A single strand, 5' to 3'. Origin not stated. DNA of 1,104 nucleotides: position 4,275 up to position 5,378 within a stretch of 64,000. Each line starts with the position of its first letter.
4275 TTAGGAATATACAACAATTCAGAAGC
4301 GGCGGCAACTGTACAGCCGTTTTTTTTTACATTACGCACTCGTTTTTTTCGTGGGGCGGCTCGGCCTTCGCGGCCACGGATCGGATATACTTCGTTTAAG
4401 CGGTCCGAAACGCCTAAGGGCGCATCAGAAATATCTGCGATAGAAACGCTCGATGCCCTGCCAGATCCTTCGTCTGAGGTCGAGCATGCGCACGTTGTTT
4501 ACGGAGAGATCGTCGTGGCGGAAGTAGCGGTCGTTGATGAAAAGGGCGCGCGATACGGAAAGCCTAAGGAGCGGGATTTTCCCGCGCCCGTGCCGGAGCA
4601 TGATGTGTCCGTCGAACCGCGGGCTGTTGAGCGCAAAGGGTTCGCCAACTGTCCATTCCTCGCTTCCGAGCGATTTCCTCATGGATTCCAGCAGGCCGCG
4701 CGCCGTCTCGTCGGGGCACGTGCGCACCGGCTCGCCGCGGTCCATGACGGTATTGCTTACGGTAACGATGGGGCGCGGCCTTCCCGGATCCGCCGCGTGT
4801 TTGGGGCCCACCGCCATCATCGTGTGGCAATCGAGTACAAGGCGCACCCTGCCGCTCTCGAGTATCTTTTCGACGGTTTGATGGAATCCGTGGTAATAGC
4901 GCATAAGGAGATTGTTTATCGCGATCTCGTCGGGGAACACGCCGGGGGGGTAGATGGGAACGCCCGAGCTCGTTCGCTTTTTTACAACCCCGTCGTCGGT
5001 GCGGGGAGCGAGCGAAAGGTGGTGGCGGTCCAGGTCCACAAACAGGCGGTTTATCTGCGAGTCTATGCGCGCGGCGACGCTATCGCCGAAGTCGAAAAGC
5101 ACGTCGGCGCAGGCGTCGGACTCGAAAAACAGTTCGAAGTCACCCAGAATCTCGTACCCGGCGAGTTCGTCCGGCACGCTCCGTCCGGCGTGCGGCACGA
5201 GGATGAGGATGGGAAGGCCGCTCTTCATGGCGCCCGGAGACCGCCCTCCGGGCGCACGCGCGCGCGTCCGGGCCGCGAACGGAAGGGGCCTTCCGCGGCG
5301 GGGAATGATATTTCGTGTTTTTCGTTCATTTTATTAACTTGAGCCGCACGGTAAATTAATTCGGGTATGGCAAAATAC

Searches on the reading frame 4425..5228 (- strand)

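Call 16: search_protein_families(library=pfam, proteins=[window:4425-5228:-], max_evalue=0.001)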
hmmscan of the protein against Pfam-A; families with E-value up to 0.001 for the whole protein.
window:4425-5228:- (267 aa): 1 family
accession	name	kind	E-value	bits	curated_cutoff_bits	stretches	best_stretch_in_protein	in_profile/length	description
PF05013.17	FGase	-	1.1e-26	94.8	28.9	1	6-230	2-218/219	N-formylglutamate amidohydrolase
